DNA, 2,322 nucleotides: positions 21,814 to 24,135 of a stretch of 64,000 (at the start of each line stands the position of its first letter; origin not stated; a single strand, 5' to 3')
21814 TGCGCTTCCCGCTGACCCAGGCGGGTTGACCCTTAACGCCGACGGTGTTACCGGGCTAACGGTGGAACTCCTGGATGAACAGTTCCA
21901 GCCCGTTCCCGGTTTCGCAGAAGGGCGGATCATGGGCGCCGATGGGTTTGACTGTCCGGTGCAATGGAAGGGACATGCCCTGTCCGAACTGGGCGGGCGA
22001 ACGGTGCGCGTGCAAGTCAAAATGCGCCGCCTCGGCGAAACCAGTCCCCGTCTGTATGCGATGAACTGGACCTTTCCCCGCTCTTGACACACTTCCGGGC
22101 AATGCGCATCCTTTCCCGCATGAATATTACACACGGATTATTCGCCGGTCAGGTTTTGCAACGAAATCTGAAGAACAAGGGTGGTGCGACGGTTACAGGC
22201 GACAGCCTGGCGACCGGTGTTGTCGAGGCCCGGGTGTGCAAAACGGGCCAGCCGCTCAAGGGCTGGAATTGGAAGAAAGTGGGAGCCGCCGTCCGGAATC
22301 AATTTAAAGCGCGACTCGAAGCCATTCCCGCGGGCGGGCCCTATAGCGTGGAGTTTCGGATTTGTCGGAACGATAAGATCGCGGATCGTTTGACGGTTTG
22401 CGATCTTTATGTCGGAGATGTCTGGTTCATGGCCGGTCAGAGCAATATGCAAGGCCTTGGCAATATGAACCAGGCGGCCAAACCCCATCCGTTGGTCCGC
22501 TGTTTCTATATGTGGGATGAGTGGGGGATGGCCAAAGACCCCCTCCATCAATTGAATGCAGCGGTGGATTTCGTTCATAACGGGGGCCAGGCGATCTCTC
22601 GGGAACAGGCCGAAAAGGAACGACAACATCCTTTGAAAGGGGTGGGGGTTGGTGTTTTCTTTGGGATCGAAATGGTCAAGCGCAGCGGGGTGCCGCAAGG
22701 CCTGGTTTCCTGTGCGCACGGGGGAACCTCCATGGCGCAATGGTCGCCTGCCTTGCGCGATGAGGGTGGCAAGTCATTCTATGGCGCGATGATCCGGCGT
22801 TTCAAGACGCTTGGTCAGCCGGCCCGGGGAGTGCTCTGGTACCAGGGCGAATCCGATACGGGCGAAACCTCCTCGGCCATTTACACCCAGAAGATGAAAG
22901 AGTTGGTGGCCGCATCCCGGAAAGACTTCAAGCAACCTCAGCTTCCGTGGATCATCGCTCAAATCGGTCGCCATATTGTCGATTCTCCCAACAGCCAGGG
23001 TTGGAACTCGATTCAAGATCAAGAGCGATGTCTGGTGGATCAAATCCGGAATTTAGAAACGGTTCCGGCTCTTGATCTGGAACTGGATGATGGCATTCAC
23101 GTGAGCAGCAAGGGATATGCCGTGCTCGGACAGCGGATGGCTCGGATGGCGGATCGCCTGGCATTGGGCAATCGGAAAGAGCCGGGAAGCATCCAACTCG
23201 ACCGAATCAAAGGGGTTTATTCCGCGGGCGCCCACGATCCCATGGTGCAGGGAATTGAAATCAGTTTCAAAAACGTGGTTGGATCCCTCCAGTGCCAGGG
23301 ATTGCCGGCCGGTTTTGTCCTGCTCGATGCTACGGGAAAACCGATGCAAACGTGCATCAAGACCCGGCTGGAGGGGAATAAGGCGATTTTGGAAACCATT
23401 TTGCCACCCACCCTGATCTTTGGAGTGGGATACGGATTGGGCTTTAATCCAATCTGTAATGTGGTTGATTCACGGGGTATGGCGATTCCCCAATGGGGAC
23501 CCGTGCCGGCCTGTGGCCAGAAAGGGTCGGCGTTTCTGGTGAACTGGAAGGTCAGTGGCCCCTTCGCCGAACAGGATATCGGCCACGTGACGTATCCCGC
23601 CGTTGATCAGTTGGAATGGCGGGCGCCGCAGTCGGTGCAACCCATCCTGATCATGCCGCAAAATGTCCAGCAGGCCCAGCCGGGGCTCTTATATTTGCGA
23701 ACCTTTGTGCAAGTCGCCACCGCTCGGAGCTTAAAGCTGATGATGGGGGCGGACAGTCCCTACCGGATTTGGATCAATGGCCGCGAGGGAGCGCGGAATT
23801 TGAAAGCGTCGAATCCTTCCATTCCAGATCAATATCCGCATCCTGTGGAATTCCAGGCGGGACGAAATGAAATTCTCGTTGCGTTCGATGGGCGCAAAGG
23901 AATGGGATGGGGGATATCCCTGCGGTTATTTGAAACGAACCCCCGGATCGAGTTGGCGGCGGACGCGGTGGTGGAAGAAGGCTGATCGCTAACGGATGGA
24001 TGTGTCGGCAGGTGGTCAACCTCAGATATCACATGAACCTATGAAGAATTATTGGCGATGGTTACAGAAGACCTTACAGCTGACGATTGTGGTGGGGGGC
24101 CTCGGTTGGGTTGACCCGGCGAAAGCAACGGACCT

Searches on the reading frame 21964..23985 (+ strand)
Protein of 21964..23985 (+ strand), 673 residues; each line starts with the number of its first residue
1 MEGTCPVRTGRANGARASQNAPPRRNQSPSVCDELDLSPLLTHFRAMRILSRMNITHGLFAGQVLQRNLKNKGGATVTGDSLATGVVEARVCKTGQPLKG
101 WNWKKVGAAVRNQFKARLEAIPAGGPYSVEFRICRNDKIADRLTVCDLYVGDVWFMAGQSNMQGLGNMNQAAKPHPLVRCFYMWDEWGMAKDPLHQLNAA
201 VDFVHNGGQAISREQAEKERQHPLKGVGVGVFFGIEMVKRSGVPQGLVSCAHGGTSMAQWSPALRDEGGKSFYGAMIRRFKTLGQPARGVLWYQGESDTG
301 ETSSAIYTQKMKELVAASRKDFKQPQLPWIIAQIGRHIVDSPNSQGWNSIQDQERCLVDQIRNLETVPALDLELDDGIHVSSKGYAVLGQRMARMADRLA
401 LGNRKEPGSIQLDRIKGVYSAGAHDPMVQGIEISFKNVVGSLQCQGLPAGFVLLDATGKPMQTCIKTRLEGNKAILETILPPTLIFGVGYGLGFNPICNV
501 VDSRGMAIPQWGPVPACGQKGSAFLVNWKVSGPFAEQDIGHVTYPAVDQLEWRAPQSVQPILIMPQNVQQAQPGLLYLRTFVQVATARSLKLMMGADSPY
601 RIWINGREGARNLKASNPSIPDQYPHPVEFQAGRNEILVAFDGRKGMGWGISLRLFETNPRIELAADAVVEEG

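Call 7: search_protein_families(library=pfam, proteins=[window:21964-23985:+], max_evalue=0.01)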
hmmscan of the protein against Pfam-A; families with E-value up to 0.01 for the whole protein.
window:21964-23985:+ (673 aa): 1 family
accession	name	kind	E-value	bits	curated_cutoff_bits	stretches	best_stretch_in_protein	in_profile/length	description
PF03629.24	SASA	-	3.6e-50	171.1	24.8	1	151-395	2-223/226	Carbohydrate esterase, sialic acid-specific acetylesterase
